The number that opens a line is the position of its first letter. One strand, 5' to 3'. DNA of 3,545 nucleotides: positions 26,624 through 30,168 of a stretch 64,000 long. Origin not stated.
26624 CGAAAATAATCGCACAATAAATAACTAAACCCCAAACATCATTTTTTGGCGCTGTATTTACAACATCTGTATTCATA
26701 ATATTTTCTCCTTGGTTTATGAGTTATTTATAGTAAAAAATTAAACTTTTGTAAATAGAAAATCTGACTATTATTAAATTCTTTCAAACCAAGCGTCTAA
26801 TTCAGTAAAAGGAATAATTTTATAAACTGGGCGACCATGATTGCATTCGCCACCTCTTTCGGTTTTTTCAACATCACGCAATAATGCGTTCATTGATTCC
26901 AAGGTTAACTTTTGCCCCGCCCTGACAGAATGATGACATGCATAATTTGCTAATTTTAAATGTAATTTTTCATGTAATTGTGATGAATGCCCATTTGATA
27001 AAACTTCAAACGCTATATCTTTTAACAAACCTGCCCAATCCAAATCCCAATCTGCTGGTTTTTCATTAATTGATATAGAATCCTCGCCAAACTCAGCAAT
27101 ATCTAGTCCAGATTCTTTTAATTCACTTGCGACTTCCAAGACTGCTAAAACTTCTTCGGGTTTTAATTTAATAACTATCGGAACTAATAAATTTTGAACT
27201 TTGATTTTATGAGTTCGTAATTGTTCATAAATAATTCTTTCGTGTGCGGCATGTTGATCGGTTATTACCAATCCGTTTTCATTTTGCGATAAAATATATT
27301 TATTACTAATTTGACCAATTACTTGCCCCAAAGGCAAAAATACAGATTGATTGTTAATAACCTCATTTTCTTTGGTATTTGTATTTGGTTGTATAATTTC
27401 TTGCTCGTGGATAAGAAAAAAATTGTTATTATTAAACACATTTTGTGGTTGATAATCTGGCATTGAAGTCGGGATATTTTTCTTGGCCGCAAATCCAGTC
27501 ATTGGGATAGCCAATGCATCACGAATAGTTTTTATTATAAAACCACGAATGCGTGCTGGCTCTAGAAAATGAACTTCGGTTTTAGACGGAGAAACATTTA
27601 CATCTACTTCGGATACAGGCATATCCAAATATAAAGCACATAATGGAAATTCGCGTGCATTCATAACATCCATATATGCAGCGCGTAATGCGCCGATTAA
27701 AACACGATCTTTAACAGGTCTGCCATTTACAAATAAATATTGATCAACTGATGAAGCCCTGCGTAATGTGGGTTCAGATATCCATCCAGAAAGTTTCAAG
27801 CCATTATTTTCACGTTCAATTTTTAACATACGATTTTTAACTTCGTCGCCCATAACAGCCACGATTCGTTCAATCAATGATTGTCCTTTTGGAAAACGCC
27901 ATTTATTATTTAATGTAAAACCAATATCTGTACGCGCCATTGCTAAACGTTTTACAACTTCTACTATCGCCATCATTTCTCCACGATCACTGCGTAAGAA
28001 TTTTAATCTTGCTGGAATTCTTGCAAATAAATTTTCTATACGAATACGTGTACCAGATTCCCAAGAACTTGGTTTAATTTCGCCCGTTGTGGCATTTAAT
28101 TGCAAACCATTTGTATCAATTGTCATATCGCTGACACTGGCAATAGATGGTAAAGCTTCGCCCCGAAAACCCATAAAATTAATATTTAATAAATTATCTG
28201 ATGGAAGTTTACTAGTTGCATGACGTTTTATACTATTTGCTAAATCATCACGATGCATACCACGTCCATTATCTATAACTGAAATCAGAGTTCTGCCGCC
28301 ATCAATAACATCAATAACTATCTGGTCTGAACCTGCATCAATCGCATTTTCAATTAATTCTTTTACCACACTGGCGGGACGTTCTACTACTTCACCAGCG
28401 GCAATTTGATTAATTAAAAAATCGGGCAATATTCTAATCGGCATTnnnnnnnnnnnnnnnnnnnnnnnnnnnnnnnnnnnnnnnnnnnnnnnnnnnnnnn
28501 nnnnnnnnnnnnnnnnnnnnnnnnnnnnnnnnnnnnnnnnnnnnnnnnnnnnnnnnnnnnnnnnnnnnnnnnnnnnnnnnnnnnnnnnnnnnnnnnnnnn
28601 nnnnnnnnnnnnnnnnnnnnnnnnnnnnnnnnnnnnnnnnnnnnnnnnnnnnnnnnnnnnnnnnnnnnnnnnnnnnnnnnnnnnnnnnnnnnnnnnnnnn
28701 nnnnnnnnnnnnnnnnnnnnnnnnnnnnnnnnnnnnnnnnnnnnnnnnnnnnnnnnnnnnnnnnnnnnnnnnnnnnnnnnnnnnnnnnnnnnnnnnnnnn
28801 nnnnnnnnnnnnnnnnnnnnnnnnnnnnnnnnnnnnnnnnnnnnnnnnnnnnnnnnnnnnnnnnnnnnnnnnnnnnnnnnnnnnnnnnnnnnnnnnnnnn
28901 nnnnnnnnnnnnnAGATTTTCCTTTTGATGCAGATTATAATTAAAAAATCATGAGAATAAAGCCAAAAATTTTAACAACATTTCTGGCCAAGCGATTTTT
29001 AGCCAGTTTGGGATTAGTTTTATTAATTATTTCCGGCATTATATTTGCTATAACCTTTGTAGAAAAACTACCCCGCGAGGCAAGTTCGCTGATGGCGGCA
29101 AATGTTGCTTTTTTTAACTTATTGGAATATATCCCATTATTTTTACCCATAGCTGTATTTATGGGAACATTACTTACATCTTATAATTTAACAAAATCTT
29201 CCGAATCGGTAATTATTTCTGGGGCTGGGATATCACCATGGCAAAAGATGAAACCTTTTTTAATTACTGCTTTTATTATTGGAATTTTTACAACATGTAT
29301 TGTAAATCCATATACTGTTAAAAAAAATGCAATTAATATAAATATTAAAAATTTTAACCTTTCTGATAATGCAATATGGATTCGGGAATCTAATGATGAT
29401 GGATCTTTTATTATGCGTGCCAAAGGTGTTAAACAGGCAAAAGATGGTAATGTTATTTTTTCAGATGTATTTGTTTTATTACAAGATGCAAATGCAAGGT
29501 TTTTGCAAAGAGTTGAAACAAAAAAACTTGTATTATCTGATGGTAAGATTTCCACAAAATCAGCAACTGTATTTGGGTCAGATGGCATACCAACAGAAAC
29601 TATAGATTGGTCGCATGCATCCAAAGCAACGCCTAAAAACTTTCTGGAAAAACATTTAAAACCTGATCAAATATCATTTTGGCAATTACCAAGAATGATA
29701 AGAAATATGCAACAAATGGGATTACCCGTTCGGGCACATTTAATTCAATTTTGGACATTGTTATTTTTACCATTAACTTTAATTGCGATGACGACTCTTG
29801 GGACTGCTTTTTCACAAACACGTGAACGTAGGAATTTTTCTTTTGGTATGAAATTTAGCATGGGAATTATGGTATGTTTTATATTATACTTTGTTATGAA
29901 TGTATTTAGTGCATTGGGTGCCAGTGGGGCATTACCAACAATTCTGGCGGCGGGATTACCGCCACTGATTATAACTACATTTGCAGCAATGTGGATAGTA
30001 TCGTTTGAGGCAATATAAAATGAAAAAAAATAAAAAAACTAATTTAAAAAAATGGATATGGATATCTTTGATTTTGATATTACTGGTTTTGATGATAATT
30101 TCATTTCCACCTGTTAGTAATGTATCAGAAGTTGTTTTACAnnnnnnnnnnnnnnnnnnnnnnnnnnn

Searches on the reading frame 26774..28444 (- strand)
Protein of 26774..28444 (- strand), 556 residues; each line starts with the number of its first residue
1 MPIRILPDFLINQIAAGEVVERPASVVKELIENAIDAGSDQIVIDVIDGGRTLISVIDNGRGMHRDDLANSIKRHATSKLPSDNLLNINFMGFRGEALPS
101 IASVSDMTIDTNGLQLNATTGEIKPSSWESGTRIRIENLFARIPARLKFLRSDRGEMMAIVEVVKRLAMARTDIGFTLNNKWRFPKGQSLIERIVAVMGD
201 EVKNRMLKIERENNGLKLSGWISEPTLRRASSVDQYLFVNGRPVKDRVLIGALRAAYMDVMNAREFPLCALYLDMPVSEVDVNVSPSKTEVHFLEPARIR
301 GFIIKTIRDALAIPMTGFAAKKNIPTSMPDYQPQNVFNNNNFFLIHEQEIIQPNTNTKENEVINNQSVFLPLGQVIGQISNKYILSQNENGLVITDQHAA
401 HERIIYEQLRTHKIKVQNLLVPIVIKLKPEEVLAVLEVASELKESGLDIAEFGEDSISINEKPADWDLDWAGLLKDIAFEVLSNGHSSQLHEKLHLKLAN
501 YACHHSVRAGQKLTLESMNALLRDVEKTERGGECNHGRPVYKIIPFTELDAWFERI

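Call 35: search_protein_families(library=pfam, proteins=[window:26774-28444:-], max_evalue=0.00001)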
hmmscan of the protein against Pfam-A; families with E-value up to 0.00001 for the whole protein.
window:26774-28444:- (556 aa): 4 families
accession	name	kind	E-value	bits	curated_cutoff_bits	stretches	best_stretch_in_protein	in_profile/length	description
PF01119.25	DNA_mis_repair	-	3.4e-35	120.7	26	1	195-311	2-118/119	DNA mismatch repair protein, C-terminal domain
PF08676.16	MutL_C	-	9.7e-35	119.8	25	1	376-513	1-142/142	MutL C terminal dimerisation domain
PF13589.12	HATPase_c_3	-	1.9e-10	41.4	25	1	24-111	4-92/137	Histidine kinase-, DNA gyrase B-, and HSP90-like ATPase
PF02518.31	HATPase_c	-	6.8e-08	33.4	26.4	1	21-77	4-63/111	Histidine kinase-, DNA gyrase B-, and HSP90-like ATPase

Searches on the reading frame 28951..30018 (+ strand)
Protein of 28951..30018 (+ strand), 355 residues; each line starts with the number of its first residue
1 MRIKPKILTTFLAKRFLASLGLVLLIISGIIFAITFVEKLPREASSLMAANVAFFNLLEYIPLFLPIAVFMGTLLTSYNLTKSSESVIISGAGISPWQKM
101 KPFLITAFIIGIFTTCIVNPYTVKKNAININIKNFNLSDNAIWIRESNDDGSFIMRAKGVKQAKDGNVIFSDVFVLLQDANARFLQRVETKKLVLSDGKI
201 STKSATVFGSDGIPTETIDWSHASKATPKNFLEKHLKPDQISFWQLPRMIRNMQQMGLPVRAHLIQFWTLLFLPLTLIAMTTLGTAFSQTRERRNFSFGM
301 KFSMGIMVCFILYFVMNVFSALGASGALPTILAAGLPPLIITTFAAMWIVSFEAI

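Call 35: search_protein_families(library=pfam, proteins=[window:28951-30018:+], max_evalue=0.00001)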
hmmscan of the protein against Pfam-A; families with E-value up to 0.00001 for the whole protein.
window:28951-30018:+ (355 aa): 1 family
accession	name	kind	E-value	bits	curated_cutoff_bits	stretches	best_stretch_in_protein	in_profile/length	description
PF03739.19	LptF_LptG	-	8.7e-44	150.4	27.9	1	12-349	3-351/353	Lipopolysaccharide export system permease LptF/LptG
